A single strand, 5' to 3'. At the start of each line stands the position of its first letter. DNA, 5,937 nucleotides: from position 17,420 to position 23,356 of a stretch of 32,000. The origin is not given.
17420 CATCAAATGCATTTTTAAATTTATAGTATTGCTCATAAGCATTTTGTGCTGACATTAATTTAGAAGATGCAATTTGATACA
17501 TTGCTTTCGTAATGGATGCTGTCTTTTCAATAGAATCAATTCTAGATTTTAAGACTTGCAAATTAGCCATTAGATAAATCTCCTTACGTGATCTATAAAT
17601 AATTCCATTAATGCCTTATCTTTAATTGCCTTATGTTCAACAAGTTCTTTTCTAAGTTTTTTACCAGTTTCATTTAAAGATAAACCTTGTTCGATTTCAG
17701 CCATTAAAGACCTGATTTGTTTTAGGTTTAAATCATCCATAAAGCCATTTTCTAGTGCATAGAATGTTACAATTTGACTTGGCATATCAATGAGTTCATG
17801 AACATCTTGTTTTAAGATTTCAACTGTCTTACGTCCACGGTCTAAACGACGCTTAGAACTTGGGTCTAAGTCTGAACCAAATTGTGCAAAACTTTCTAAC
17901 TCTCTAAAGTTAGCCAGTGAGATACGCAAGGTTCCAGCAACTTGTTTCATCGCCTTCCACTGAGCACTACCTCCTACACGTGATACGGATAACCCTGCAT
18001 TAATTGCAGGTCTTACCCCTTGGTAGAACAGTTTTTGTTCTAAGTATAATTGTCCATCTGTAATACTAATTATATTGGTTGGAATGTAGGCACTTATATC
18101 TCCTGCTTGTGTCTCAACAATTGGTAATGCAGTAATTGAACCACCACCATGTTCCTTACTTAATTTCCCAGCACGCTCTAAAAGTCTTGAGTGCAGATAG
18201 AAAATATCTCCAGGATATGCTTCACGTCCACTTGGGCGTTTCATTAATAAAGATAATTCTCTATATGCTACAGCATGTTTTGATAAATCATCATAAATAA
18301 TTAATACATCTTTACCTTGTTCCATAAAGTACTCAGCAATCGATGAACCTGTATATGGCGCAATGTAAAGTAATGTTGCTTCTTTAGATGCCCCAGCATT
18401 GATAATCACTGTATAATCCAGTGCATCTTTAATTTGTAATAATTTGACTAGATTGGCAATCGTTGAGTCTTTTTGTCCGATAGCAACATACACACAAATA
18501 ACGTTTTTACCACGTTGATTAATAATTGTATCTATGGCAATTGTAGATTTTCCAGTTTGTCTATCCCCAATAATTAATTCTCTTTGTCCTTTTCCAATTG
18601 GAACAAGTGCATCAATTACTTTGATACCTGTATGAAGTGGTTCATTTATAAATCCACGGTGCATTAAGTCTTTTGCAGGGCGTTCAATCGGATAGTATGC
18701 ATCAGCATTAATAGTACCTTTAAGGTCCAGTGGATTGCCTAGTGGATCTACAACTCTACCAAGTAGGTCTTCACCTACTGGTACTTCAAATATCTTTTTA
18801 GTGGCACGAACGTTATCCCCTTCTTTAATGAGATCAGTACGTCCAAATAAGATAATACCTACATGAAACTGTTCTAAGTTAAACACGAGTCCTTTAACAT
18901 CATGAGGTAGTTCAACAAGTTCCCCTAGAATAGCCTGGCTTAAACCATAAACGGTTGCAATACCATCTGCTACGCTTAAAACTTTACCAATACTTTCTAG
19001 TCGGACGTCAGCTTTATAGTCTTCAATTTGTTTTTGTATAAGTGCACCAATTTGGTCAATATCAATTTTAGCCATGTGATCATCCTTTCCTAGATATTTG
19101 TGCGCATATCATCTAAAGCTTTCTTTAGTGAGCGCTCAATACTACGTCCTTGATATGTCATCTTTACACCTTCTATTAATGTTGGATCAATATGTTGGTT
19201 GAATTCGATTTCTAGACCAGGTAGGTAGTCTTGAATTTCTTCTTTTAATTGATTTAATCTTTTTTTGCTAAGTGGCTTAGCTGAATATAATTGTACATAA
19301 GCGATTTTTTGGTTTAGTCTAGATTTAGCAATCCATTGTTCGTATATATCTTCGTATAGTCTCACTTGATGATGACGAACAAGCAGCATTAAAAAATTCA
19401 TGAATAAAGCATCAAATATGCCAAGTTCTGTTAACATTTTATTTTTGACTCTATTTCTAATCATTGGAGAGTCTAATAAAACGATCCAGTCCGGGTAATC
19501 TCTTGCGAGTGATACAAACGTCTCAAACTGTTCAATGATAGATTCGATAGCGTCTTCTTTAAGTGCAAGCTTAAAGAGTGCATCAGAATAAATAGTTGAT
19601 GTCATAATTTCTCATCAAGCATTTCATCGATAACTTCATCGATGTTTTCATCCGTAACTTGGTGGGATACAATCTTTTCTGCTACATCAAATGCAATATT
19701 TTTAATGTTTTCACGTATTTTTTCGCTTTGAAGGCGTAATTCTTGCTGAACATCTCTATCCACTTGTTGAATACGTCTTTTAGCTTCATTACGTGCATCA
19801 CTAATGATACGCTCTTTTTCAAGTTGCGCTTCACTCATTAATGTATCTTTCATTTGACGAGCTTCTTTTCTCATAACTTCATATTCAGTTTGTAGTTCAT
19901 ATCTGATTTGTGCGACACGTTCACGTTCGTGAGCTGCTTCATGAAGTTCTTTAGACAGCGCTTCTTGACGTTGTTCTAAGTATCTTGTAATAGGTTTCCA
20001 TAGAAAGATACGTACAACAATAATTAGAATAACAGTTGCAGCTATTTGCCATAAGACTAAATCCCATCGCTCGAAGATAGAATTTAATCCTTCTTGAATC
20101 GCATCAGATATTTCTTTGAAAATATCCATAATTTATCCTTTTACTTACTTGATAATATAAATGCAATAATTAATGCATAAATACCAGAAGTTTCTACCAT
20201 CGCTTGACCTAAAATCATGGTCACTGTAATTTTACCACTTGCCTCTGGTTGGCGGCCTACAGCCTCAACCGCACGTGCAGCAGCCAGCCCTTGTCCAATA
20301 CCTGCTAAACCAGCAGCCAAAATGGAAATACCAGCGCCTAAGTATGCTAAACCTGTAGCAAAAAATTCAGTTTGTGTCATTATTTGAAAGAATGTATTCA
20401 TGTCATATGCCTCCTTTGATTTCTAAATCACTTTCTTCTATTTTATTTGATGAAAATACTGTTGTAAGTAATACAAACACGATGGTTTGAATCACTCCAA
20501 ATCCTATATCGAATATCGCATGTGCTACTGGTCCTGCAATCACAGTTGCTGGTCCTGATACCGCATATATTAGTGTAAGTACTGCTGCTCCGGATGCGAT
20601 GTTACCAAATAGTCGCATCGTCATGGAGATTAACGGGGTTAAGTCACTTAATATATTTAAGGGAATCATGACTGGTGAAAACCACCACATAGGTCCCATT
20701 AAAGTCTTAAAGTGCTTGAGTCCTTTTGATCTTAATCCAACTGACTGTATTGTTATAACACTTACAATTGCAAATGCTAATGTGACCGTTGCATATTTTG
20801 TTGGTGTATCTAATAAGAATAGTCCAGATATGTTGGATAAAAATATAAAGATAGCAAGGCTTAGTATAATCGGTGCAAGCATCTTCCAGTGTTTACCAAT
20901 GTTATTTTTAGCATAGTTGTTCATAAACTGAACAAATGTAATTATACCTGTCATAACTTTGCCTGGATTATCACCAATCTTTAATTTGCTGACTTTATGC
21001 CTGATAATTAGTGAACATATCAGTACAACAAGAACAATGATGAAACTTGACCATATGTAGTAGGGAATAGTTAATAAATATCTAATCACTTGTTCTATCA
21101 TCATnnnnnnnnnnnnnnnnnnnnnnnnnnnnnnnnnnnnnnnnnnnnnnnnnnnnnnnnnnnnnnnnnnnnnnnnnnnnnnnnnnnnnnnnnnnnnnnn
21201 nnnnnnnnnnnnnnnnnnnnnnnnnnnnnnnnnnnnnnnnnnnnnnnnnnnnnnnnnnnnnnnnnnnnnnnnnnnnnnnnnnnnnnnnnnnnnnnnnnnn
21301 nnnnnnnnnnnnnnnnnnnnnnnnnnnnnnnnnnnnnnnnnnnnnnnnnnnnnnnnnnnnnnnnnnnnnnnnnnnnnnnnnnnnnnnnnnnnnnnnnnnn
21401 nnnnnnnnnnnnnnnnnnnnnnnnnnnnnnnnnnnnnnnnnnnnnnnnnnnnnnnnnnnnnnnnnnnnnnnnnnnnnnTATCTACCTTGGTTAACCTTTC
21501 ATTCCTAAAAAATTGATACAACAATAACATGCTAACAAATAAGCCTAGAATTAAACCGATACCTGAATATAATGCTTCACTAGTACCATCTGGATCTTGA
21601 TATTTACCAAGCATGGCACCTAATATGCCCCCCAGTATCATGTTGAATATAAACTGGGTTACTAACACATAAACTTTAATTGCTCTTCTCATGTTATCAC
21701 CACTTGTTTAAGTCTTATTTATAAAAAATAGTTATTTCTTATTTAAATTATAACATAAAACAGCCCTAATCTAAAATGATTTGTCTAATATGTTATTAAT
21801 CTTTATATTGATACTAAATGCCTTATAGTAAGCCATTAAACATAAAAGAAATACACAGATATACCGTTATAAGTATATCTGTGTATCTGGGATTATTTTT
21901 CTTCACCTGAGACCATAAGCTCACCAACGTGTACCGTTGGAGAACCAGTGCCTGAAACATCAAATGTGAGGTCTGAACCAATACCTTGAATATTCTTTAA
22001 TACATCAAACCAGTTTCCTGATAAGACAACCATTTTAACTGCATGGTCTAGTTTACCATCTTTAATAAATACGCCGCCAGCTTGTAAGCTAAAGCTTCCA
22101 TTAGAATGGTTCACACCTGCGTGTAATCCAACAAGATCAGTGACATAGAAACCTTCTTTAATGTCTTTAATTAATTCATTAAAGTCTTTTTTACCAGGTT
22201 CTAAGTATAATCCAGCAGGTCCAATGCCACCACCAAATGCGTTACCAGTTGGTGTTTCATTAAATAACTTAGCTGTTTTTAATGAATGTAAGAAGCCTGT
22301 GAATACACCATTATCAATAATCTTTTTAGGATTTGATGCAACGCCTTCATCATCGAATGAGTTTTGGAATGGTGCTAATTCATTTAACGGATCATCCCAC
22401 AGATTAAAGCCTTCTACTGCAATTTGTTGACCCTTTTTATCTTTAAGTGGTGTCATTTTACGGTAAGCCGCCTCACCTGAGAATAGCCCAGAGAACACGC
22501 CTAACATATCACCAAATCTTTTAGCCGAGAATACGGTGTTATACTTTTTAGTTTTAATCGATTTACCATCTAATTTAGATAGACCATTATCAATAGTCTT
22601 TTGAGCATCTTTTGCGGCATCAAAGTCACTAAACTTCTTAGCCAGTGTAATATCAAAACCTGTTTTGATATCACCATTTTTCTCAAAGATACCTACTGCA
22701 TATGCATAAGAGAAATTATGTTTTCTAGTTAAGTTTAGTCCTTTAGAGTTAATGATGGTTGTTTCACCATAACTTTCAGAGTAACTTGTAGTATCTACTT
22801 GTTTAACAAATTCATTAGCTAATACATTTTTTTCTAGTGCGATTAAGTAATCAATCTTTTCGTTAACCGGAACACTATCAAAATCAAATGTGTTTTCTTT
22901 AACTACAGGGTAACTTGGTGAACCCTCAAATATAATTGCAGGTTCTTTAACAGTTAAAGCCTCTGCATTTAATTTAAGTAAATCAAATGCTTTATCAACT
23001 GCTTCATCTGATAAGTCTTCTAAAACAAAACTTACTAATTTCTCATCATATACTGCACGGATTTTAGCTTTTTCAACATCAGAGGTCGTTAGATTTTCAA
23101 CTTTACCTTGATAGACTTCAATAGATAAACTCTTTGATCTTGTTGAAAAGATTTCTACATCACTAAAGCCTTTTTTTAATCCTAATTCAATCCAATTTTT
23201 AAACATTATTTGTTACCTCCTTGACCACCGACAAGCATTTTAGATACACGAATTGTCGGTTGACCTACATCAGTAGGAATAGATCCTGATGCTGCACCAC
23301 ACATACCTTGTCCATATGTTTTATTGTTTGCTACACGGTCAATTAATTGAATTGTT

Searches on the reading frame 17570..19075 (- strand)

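Call 31: search_protein_families(library=pfam, proteins=[window:17570-19075:-], max_evalue=0.001)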
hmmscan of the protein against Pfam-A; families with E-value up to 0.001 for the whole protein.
window:17570-19075:- (501 aa): 4 families
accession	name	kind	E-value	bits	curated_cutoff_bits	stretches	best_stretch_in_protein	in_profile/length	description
PF00006.31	ATP-synt_ab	-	1.3e-81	273.7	29.5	1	150-365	1-213/213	ATP synthase alpha/beta family, nucleotide-binding domain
PF00306.32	ATP-synt_ab_C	-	2.3e-34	118.9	27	1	372-489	1-116/126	ATP synthase alpha/beta chain, C terminal domain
PF02874.29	ATP-synt_ab_N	-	7e-13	49.3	20.9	1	28-92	4-68/69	ATP synthase alpha/beta family, beta-barrel domain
PF06745.19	ATPase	-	0.00084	19.2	26.6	0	148-208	2-65/231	KaiC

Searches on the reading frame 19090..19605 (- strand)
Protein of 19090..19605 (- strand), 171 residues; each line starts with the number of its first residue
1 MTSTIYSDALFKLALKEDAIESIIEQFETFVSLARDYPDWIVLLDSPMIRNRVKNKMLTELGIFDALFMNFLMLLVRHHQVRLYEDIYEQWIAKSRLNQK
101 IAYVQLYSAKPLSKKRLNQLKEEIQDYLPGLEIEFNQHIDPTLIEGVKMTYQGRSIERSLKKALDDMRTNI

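Call 31: search_protein_families(library=pfam, proteins=[window:19090-19605:-], max_evalue=0.001)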
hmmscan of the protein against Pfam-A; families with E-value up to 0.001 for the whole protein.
window:19090-19605:- (171 aa): 1 family
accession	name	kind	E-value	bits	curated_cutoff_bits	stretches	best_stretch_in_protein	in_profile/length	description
PF00213.23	OSCP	-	3.7e-27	95.9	22.3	1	6-170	5-171/172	ATP synthase delta (OSCP) subunit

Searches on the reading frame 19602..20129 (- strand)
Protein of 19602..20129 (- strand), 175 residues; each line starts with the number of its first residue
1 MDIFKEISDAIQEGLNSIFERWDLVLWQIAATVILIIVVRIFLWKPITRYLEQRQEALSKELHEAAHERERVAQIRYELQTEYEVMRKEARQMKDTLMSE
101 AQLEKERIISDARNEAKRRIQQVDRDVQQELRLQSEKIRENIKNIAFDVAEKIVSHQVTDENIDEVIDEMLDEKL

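Call 31: search_protein_families(library=pfam, proteins=[window:19602-20129:-], max_evalue=0.001)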
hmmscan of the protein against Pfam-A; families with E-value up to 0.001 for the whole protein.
window:19602-20129:- (175 aa): 1 family
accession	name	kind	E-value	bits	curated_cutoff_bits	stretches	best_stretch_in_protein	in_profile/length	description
PF00430.23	ATP-synt_B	-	5.7e-15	56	28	1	26-154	3-131/132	ATP synthase B/B' CF(0)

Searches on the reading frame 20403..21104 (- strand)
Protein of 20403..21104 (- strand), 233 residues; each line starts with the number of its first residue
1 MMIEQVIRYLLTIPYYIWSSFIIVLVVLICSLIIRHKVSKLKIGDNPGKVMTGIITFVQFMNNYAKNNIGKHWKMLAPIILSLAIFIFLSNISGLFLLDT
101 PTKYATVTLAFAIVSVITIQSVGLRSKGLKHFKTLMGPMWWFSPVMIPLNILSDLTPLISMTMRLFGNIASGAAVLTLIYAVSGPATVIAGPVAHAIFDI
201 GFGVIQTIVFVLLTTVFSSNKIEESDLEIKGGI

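Call 31: search_protein_families(library=pfam, proteins=[window:20403-21104:-], max_evalue=0.001)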
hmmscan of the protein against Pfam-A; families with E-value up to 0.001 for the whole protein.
window:20403-21104:- (233 aa): 1 family
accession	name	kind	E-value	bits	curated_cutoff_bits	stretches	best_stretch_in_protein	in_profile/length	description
PF00119.25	ATP-synt_A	-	5.7e-41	141.2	33.9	1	20-218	4-216/217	ATP synthase A chain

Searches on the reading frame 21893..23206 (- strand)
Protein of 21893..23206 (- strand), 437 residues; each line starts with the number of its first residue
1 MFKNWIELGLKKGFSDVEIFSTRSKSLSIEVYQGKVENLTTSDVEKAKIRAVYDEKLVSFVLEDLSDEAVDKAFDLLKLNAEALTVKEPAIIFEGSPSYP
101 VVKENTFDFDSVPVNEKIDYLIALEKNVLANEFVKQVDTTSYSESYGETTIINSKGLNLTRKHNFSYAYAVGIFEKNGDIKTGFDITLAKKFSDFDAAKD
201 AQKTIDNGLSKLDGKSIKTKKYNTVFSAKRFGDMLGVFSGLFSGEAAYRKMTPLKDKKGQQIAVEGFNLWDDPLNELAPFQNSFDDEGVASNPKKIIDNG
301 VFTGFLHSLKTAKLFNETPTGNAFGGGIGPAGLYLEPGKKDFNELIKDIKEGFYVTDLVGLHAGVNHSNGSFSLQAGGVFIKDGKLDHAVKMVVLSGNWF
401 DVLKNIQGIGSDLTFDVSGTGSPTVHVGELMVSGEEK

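Call 31: search_protein_families(library=pfam, proteins=[window:21893-23206:-], max_evalue=0.001)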
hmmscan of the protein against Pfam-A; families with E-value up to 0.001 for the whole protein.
window:21893-23206:- (437 aa): 3 families
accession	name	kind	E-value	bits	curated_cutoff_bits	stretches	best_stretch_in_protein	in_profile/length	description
PF19289.4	PmbA_TldD_3rd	-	8.5e-65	218.4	22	1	219-434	1-220/220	PmbA/TldA metallopeptidase C-terminal domain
PF19290.4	PmbA_TldD_2nd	-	1e-12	48.9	20.9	1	108-206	2-103/109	PmbA/TldA metallopeptidase central domain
PF01523.21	PmbA_TldD_1st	-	1.1e-08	35.5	20.9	1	17-76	1-60/65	PmbA/TldA metallopeptidase domain 1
